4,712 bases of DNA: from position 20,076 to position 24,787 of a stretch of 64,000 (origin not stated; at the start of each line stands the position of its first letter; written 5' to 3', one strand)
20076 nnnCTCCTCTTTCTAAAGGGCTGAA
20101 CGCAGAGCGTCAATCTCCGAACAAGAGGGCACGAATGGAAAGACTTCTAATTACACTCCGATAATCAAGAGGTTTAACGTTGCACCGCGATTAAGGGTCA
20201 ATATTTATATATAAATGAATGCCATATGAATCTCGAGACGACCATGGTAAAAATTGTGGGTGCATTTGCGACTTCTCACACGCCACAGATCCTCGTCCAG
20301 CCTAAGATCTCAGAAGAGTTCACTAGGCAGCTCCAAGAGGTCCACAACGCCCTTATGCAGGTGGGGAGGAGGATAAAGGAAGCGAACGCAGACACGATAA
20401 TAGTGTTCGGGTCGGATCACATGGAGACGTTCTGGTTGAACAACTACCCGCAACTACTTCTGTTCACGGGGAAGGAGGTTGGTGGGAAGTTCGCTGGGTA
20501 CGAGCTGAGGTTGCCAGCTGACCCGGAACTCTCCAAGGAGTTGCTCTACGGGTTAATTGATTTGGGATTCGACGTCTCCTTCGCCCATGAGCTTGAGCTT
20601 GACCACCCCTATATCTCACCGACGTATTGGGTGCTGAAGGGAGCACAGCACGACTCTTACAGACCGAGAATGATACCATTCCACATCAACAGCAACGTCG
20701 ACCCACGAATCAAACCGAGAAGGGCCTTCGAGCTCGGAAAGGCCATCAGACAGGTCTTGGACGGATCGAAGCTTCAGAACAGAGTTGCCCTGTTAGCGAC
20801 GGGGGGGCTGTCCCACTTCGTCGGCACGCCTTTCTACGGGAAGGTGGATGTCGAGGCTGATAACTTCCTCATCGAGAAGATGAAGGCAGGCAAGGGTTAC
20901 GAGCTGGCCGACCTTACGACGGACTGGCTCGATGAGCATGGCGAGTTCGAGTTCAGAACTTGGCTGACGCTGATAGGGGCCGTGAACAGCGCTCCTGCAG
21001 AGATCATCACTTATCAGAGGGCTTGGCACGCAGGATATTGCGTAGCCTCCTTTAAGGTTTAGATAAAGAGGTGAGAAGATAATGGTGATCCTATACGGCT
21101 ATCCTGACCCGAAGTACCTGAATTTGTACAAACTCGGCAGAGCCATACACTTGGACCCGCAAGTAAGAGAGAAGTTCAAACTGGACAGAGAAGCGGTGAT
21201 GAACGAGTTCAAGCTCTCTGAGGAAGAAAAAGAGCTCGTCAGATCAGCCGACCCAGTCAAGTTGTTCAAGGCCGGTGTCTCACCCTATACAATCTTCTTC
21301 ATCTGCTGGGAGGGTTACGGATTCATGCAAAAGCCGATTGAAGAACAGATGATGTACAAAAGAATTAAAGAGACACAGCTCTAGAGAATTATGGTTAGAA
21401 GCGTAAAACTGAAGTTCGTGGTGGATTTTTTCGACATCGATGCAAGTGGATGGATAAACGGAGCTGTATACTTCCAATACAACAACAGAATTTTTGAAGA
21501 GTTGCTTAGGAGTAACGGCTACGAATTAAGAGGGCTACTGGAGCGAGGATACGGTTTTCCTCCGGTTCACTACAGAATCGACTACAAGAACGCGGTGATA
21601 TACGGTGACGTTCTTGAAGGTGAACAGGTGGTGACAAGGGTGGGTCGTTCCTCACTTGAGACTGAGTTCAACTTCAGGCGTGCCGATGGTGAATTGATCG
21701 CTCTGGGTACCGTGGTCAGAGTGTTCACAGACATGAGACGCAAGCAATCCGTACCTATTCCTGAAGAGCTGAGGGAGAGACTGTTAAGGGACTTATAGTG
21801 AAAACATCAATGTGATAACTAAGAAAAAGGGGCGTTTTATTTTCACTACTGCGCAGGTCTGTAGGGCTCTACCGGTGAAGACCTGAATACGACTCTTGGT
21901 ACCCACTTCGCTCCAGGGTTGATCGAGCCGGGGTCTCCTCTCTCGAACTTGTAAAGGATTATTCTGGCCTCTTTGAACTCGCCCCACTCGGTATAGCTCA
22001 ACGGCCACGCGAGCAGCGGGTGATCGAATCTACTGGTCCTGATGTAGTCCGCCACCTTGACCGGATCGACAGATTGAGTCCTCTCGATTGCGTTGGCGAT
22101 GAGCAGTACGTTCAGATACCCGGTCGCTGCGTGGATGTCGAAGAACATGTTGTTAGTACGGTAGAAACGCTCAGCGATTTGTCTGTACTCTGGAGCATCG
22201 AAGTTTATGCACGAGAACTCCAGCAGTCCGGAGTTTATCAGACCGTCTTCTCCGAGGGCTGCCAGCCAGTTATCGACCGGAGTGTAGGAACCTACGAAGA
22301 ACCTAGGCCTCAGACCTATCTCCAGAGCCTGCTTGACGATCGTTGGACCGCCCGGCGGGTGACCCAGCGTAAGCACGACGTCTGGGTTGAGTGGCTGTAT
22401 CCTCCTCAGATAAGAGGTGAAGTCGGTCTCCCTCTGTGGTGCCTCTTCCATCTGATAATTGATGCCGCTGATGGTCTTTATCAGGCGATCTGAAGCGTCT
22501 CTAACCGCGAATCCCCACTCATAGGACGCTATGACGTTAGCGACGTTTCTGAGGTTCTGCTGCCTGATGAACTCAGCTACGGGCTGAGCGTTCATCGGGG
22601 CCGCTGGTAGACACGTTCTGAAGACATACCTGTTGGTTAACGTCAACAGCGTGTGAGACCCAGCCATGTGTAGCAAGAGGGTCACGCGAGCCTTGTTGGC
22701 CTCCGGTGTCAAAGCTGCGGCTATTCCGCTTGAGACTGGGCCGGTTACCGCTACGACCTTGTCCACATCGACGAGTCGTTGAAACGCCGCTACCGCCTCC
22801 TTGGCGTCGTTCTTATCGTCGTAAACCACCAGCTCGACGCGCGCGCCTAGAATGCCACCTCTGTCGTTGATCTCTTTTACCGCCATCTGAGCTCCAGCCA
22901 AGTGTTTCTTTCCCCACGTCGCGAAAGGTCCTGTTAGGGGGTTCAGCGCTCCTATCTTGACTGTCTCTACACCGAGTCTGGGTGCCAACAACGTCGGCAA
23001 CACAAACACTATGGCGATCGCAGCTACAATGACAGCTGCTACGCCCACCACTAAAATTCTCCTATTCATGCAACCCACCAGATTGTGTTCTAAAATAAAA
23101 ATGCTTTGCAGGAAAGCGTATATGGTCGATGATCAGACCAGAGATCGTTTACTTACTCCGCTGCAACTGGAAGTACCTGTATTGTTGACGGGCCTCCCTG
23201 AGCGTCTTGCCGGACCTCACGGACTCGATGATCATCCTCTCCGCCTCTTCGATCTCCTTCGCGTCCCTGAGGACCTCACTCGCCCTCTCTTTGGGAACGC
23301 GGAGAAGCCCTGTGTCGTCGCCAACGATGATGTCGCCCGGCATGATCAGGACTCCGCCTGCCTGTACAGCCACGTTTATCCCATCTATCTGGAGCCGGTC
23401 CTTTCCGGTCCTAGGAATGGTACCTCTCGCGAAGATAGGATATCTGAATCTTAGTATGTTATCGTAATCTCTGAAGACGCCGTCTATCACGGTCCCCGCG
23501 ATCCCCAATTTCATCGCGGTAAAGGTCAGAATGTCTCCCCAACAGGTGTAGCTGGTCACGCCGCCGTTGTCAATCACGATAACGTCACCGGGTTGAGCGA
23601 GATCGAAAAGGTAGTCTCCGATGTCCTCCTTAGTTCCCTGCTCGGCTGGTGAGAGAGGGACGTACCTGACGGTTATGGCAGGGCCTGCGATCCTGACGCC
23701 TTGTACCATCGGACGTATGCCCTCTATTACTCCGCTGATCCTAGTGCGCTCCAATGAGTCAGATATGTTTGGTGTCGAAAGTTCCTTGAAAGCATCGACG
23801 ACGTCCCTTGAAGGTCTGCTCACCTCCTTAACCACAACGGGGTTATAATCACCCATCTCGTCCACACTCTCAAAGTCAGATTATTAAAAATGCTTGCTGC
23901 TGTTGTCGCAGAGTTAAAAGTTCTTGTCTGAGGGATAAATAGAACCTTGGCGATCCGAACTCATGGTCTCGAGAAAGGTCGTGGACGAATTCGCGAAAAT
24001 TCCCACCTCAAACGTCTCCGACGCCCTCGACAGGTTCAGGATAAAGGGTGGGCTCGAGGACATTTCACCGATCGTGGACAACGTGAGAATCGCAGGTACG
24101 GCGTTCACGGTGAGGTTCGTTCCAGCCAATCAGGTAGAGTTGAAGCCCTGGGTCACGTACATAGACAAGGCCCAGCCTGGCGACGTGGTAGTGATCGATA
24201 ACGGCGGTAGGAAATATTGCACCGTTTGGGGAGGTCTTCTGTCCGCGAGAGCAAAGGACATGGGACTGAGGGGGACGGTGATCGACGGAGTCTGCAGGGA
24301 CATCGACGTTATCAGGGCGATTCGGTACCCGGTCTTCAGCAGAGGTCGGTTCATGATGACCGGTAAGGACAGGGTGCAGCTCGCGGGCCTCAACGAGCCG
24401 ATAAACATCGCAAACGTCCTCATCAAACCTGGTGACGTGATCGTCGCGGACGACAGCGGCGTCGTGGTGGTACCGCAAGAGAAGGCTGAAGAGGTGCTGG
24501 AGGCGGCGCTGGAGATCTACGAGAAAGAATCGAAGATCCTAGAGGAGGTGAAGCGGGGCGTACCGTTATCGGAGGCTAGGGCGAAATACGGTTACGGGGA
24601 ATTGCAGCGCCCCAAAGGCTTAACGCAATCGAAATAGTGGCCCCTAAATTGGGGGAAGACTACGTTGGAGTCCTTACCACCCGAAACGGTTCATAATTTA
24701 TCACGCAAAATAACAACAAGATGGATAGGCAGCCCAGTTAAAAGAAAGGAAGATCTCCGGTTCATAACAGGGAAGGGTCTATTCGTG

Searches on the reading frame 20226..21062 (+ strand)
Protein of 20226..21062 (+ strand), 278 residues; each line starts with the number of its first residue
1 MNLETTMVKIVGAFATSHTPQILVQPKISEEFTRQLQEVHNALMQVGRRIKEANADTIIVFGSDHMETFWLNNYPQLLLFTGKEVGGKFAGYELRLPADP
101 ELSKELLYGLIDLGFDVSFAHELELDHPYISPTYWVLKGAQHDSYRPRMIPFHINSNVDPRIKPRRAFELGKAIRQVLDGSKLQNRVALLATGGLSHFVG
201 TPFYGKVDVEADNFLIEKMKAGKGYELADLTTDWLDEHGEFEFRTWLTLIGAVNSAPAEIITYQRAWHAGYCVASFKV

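Call 52: search_protein_families(library=pfam, proteins=[window:20226-21062:+], max_evalue=0.000001)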
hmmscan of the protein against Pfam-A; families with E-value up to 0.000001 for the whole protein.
window:20226-21062:+ (278 aa): 1 family
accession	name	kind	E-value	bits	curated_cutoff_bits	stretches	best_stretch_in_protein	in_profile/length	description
PF02900.23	LigB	-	6.8e-28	97.9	26.3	1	13-263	2-254/269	Catalytic LigB subunit of aromatic ring-opening dioxygenase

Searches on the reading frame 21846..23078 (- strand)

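Call 52: search_protein_families(library=pfam, proteins=[window:21846-23078:-], max_evalue=0.000001)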
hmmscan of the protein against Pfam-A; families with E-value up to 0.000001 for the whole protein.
window:21846-23078:- (410 aa): 3 families
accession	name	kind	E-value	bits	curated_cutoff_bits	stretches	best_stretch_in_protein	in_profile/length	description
PF13458.12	Peripla_BP_6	-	1.4e-59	203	31.7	1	39-355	1-317/343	Periplasmic binding protein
PF01094.35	ANF_receptor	-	8.1e-20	71.6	25.4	1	63-337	6-296/353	Receptor family ligand binding region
PF13433.12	Peripla_BP_5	-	5.4e-17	62.4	27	1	40-354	1-314/363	Periplasmic binding protein domain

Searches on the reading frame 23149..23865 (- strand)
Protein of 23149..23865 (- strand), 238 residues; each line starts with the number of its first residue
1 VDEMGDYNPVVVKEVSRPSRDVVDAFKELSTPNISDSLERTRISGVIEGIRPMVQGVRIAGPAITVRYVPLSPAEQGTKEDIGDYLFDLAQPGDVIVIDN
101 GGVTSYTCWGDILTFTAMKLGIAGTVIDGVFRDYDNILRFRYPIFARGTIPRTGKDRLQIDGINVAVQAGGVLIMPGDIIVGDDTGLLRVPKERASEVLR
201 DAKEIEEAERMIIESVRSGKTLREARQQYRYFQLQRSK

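Call 52: search_protein_families(library=pfam, proteins=[window:23149-23865:-], max_evalue=0.000001)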
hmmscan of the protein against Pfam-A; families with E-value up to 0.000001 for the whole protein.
window:23149-23865:- (238 aa): 1 family
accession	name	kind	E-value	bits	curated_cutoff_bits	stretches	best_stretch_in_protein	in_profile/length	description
PF03737.21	RraA-like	-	2.1e-36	125.9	24.5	1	31-187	1-150/152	Aldolase/RraA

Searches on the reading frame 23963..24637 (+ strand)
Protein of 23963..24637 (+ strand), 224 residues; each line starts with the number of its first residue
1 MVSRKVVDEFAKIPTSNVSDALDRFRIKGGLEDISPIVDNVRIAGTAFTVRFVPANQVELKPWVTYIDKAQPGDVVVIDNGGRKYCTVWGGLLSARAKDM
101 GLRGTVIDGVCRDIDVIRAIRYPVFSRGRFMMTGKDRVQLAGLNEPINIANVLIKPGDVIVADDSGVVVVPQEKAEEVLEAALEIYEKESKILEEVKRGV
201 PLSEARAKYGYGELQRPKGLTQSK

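Call 52: search_protein_families(library=pfam, proteins=[window:23963-24637:+], max_evalue=0.000001)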
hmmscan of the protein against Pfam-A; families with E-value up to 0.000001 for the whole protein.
window:23963-24637:+ (224 aa): 1 family
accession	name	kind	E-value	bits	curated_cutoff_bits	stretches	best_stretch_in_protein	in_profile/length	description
PF03737.21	RraA-like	-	2.1e-41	142.1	24.5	1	15-169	1-152/152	Aldolase/RraA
